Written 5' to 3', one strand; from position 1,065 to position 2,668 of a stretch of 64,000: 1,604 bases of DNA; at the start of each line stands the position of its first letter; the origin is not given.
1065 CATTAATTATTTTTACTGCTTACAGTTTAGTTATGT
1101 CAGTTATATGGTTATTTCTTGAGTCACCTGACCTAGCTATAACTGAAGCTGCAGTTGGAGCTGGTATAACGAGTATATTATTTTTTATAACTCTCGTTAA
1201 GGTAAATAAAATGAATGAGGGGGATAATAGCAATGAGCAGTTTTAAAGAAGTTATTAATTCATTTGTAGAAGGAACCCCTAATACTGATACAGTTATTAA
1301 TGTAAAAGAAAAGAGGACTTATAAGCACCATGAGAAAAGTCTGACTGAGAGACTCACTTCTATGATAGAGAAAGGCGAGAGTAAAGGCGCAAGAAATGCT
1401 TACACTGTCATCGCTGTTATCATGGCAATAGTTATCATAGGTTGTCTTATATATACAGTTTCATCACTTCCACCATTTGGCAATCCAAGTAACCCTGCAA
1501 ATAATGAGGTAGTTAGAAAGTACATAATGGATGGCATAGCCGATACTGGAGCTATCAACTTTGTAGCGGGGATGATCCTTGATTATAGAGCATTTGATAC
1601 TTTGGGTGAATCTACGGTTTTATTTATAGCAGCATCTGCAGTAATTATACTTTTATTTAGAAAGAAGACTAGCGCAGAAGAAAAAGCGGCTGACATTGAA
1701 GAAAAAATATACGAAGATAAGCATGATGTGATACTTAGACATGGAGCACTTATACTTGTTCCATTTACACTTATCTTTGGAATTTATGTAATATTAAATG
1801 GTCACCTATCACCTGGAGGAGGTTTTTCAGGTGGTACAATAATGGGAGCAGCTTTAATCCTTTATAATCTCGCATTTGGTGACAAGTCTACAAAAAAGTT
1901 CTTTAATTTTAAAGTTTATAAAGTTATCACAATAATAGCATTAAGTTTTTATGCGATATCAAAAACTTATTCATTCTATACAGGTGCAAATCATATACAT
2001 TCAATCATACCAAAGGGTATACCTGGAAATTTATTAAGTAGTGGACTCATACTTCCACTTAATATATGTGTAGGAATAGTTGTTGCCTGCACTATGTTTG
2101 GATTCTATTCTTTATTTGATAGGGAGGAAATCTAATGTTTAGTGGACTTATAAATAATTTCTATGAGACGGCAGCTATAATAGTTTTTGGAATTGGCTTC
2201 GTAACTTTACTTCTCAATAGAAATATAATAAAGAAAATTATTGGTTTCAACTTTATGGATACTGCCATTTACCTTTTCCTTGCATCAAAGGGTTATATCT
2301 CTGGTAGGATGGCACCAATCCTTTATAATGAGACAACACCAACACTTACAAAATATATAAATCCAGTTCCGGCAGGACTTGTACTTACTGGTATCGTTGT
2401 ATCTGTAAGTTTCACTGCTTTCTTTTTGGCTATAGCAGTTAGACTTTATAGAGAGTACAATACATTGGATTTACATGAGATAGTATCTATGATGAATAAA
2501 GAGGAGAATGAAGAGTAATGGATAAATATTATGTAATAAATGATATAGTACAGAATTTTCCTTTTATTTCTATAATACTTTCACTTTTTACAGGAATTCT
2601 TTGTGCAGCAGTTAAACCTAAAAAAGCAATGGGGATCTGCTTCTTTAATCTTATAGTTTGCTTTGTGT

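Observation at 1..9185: Mbh-ordered Mrp membrane module with four antiporter-like subunits and no redox module in cis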

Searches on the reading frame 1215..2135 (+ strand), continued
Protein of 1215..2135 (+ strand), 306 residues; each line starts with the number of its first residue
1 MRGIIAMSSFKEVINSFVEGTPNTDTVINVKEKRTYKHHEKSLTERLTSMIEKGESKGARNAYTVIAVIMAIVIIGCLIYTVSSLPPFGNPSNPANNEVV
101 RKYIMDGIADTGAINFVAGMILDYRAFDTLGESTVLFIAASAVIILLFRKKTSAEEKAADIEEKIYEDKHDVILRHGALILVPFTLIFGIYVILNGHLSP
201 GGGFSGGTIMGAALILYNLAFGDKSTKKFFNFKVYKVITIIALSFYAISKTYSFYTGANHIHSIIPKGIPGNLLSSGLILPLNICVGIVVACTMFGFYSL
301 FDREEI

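Call 15: find_encoding_contigs(protein=P0073, flank=10000, max_places=2)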
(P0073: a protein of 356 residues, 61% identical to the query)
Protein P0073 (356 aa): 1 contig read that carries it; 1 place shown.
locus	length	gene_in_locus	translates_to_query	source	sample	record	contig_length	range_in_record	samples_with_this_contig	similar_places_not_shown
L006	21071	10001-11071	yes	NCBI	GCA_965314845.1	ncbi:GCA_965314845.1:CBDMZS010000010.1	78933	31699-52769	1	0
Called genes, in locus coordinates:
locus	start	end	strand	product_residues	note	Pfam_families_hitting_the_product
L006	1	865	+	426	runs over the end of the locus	PF03802:CitX, PF01874:CitG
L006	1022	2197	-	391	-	PF12832:MFS_1_like, PF07690:MFS_1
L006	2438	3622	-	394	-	PF13439:Glyco_transf_4, PF13579:Glyco_trans_4_4, PF00534:Glycos_transf_1, PF13692:Glyco_trans_1_4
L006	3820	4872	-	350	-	PF03205:MobB, PF12804:NTP_transf_3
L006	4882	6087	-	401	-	PF03453:MoeA_N, PF00994:MoCF_biosynth, PF03454:MoeA_C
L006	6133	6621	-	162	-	PF00994:MoCF_biosynth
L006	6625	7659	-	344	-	PF13353:Fer4_12 (weak), PF04055:Radical_SAM, PF06463:Mob_synth_C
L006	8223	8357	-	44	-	-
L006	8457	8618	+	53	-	-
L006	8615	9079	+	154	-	PF01899:MNHE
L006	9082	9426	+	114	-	PF04066:MrpF_PhaF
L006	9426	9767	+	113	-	PF03334:PhaG_MnhG_YufB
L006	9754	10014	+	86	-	PF13244:MbhD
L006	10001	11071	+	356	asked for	PF20501:MbhE, PF04039:MnhB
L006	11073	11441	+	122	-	PF00420:Oxidored_q2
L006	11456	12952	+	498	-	PF00361:Proton_antipo_M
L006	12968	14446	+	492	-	PF00361:Proton_antipo_M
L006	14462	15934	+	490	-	PF00662:Proton_antipo_N (weak), PF00361:Proton_antipo_M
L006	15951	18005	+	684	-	PF00361:Proton_antipo_M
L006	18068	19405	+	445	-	PF07613:DUF1576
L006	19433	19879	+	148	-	PF03473:MOSC (weak)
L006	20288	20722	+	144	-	PF04879:Molybdop_Fe4S4, PF00384:Molybdopterin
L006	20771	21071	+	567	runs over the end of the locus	PF00384:Molybdopterin, PF01568:Molydop_binding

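Call 40: find_encoding_contigs(protein=P0031, flank=10000, max_places=1)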
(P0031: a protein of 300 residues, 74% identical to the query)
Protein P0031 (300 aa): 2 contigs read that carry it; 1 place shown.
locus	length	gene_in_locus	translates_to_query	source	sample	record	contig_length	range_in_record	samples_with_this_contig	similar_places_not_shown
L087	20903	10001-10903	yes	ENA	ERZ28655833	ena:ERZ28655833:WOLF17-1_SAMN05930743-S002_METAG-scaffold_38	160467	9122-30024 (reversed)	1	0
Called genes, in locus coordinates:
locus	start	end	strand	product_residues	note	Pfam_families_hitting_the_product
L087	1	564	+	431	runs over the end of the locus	PF26178:Rv2075c_cat (weak), PF00388:PI-PLC-X (weak)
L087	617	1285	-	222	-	PF02390:Methyltransf_4, PF13847:Methyltransf_31 (weak)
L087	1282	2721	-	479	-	PF01554:MatE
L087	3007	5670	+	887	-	PF02861:Clp_N, PF23569:NBD_SMAX1, PF00004:AAA, PF17871:AAA_lid_9, PF00004:AAA, PF07724:AAA_2, PF07728:AAA_5, PF10431:ClpB_D2-small, +7 more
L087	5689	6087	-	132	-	PF02082:Rrf2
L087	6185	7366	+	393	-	PF00266:Aminotran_5, PF01212:Beta_elim_lyase, PF01041:DegT_DnrJ_EryC1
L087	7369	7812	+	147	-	PF01592:NifU_N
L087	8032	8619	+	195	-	PF12804:NTP_transf_3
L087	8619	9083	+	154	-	PF01899:MNHE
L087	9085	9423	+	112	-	PF04066:MrpF_PhaF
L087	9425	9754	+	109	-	PF03334:PhaG_MnhG_YufB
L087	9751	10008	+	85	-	PF13244:MbhD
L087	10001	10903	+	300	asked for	PF20501:MbhE, PF04039:MnhB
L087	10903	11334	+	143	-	PF00420:Oxidored_q2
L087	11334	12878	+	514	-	PF00361:Proton_antipo_M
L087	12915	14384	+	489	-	PF00662:Proton_antipo_N (weak), PF00361:Proton_antipo_M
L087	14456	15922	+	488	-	PF00662:Proton_antipo_N, PF00361:Proton_antipo_M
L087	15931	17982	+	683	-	PF00361:Proton_antipo_M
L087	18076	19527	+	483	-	PF07613:DUF1576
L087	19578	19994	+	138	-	PF03473:MOSC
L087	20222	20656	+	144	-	PF04879:Molybdop_Fe4S4, PF00384:Molybdopterin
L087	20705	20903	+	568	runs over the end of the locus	PF00384:Molybdopterin, PF01568:Molydop_binding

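Call 41: find_encoding_contigs(protein=P0038, flank=10000, max_places=1)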
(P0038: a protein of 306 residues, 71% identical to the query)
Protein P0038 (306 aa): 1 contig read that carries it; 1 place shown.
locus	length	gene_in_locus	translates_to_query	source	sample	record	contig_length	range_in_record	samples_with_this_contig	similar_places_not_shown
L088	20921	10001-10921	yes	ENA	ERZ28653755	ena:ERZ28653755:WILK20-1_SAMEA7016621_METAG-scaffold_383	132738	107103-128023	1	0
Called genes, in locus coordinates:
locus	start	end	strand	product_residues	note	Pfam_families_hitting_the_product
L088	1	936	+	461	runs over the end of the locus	PF12390:Se-cys_synth_N, PF03841:SelA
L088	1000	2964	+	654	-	PF00009:GTP_EFTU, PF01926:MMR_HSR1 (weak), PF03144:GTP_EFTU_D2, PF25461:Beta-barrel_SelB (weak), PF09106:WHD_2nd_SelB, PF09107:WHD_3rd_SelB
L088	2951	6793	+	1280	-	-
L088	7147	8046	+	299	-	PF04055:Radical_SAM, PF06463:Mob_synth_C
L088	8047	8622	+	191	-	PF12804:NTP_transf_3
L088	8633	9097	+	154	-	PF01899:MNHE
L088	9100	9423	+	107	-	PF04066:MrpF_PhaF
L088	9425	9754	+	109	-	PF03334:PhaG_MnhG_YufB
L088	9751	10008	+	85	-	PF13244:MbhD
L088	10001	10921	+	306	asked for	PF20501:MbhE, PF04039:MnhB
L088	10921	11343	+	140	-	PF00420:Oxidored_q2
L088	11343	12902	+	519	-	PF00361:Proton_antipo_M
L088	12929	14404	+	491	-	PF00662:Proton_antipo_N, PF00361:Proton_antipo_M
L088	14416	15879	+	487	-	PF00662:Proton_antipo_N (weak), PF00361:Proton_antipo_M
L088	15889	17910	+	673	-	PF00361:Proton_antipo_M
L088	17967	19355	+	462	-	PF07613:DUF1576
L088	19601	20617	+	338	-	PF00994:MoCF_biosynth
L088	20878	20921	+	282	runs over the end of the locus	PF04069:OpuAC (weak), PF13531:SBP_bac_11, PF01547:SBP_bac_1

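Call 42: find_encoding_contigs(protein=P0070, flank=10000, max_places=1)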
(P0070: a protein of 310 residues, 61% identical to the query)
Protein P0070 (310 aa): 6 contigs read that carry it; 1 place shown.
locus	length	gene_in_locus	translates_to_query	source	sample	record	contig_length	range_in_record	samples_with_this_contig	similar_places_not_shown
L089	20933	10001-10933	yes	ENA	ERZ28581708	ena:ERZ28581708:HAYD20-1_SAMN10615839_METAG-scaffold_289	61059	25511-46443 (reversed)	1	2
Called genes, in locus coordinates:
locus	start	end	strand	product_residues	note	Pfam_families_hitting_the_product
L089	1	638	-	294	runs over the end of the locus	PF12840:HTH_20 (weak), PF01047:MarR (weak)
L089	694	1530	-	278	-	PF00528:BPD_transp_1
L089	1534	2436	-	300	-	PF00528:BPD_transp_1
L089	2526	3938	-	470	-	PF01547:SBP_bac_1, PF13416:SBP_bac_8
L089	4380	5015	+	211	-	PF06445:GyrI-like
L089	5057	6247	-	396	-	PF00266:Aminotran_5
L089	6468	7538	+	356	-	PF04143:Sulf_transp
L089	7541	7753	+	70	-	PF01206:TusA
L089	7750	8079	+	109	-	PF11823:Se_S_carrier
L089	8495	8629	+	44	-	-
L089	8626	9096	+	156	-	PF01899:MNHE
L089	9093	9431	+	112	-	PF04066:MrpF_PhaF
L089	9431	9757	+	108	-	PF03334:PhaG_MnhG_YufB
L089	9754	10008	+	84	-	PF13244:MbhD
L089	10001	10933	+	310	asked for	PF20501:MbhE, PF04039:MnhB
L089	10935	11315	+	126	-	PF00420:Oxidored_q2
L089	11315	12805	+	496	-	PF00361:Proton_antipo_M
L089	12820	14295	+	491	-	PF00662:Proton_antipo_N (weak), PF00361:Proton_antipo_M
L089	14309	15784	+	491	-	PF00662:Proton_antipo_N (weak), PF00361:Proton_antipo_M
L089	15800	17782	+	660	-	PF00361:Proton_antipo_M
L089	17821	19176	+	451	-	PF07613:DUF1576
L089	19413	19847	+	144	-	PF04879:Molybdop_Fe4S4, PF00384:Molybdopterin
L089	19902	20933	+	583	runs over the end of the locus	PF00384:Molybdopterin, PF01568:Molydop_binding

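Call 45: search_protein_families(library=ncbifam, proteins=[L087:19578-19991:+], max_evalue=0.001)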
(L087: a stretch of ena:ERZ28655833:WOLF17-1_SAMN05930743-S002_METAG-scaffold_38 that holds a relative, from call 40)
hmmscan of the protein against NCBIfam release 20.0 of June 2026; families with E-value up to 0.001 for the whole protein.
L087:19578-19991:+ (138 aa): 1 family
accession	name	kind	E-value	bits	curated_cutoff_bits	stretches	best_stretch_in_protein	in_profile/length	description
NF011069.0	PRK14499.1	equivalog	2.5e-14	53.1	457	1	7-136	167-304/308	cyclic pyranopterin monophosphate synthase MoaC/MOSC-domain-containing protein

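Call 55: search_solved_structures(query=window:1233-2132:+, max_evalue=1, show_alignments=5)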
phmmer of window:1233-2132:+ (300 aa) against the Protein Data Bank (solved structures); distinct sequences matched with E-value up to 1: 7.
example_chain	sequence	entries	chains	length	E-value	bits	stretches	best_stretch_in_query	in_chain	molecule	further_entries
6u8y_E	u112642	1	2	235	1.4e-24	90.3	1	61-216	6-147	Monovalent cation/H+ antiporter subunit B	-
7d3u_A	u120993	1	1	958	3.4e-17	66.1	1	92-220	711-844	Monovalent Na+/H+ antiporter subunit A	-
6cfw_F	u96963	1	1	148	6.1e-16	62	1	165-286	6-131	Monovalent cation/H+ antiporter subunit B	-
6z16_B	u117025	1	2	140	2e-08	37.4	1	163-241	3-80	Multisubunit Na+/H+ antiporter, B subunit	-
6cfw_E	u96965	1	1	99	4e-08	36.4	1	96-141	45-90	MBH subunit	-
7qru_B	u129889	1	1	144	6.1e-08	35.8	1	164-234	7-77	Na(+)/H(+) antiporter subunit B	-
7qru_A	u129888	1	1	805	0.053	16.3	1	59-149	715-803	Na+/H+ antiporter subunit A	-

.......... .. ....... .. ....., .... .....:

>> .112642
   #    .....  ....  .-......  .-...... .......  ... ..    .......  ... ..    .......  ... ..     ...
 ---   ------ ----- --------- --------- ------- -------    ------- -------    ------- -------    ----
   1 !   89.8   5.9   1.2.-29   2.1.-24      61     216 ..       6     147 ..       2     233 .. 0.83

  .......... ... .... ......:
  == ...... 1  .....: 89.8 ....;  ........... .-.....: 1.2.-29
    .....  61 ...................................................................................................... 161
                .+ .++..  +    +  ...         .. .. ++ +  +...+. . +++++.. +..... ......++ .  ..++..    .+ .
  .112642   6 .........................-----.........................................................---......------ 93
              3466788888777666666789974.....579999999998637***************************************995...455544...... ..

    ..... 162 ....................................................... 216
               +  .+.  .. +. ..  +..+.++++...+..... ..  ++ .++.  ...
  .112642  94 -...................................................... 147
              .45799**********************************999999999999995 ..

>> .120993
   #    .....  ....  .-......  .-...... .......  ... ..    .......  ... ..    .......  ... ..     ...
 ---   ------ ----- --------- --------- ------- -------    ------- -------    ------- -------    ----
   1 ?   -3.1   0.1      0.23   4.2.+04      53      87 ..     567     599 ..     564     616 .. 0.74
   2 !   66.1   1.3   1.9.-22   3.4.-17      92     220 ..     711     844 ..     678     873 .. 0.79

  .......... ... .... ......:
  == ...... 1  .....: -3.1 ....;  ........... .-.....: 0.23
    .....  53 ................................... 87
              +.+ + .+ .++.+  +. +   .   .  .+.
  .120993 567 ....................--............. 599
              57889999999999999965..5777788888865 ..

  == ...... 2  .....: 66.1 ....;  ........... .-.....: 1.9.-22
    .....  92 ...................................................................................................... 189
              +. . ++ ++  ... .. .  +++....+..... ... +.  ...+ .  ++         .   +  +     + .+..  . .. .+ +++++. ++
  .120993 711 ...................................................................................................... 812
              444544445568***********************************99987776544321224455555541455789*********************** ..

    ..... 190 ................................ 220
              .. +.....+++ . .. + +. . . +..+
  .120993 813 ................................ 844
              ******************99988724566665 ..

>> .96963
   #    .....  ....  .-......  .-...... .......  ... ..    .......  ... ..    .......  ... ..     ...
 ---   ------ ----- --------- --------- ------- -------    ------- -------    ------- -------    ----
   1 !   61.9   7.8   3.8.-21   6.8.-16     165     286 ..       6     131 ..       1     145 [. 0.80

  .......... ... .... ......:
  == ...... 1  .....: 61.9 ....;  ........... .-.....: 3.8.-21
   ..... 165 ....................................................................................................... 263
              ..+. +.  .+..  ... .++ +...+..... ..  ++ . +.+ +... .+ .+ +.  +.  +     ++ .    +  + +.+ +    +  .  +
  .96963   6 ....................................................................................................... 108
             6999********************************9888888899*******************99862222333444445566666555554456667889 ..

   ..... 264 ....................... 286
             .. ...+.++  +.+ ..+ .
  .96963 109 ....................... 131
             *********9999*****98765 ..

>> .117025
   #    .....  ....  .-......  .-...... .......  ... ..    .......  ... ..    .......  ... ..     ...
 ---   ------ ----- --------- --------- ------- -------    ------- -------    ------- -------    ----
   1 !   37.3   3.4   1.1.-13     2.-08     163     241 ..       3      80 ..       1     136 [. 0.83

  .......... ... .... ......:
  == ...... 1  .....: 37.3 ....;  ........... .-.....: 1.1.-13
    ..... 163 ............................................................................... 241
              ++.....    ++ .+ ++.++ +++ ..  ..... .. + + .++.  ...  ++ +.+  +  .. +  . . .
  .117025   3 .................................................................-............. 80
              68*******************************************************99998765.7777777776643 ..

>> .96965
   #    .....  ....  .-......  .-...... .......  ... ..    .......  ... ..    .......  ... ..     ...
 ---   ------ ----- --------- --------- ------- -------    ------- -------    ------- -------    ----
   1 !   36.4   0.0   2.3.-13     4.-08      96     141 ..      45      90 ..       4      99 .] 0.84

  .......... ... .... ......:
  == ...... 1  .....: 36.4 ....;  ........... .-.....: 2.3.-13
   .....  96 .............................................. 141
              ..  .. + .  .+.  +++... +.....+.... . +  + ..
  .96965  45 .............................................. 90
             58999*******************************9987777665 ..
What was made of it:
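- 1233..2135 (+): Fusion of MbhE (the equivalent of MrpA TM20-21) with MnhB/MrpB. It is 300 aa from the ATG at 1233; the ORF opens at 1215. The motifs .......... and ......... are conserved (call 55).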

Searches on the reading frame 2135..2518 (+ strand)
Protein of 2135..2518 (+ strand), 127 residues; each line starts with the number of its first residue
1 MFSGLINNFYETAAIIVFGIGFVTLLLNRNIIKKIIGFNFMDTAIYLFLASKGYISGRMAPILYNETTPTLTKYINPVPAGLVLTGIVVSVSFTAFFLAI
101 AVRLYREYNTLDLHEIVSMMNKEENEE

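Call 5: search_protein_families(library=pfam, proteins=[window:2135-2518:+], max_evalue=0.01)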
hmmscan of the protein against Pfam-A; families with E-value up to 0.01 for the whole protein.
window:2135-2518:+ (127 aa): 2 families
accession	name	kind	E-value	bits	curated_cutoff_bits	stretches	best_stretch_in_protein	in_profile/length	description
PF00420.29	Oxidored_q2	-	1.1e-19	70.4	26.1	1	10-116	2-90/95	NADH-ubiquinone/plastoquinone oxidoreductase chain 4L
PF25626.1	Plectro_ORF9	-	0.0084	16.9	27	0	12-60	8-51/77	Plectrovirus ORF9 capsid protein family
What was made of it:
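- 2135..2518 (+): mrpC/NuoK-like gene (127 aa). PF00420 1e-19 (call 5).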

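Call 8: search_protein_families(library=ncbifam, proteins=[window:2135-2518:+], max_evalue=0.00001)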
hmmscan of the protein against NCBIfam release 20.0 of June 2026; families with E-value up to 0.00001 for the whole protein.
window:2135-2518:+ (127 aa): 18 families
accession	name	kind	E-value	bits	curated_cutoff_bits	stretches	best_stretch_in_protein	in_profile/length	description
NF005621.0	PRK07375.1-6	equivalog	1.1e-26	93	126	1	5-116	5-113/120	putative monovalent cation/H+ antiporter subunit C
NF005624.0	PRK07375.2-3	equivalog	1.1e-19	70.6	95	1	9-111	6-104/105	cation:proton antiporter subunit C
NF009304.0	PRK12661.1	equivalog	3.4e-19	69.3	152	2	70-117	89-136/140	putative monovalent cation/H+ antiporter subunit C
NF009301.0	PRK12658.1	equivalog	2.6e-17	62.7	156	1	17-124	11-118/125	Na+/H+ antiporter subunit C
NF006372.0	PRK08600.1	equivalog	6.3e-17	61.7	127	1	19-117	10-107/113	Na(+)/H(+) antiporter subunit C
NF006250.0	PRK08388.1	equivalog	9e-17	61.6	137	1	10-116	5-114/119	putative monovalent cation/H+ antiporter subunit C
NF005620.0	PRK07375.1-5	equivalog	1.5e-16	60.4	91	1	11-117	5-108/113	putative monovalent cation/H+ antiporter subunit C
NF005618.0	PRK07375.1-3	equivalog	9.6e-16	58.1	107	1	12-117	12-116/119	putative monovalent cation/H+ antiporter subunit C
TIGR00941.1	2a6301s03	subfamily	3e-15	56.7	161.2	1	19-110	14-100/104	multicomponent Na+:H+ antiporter, MnhC subunit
NF006573.0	PRK09094.1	equivalog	8.3e-15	54.8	105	1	14-109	8-103/114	Na+/H+ antiporter subunit C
NF005623.0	PRK07375.2-2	equivalog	1.3e-14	54.1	81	1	11-106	3-92/93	putative monovalent cation/H+ antiporter subunit C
NF005929.0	PRK07946.1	equivalog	2.2e-14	53.6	157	1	23-106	19-99/204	Na(+)/H(+) antiporter subunit C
NF005622.0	PRK07375.2-1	equivalog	6e-13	49.3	185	1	14-112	6-100/179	putative monovalent cation/H+ antiporter subunit C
NF009303.0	PRK12660.1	subfamily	2.2e-12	46.9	132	1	20-116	15-107/114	putative monovalent cation/H+ antiporter subunit C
NF009302.0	PRK12659.1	equivalog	2.6e-12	46.7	154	1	23-117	17-111/117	Na+/H+ antiporter subunit C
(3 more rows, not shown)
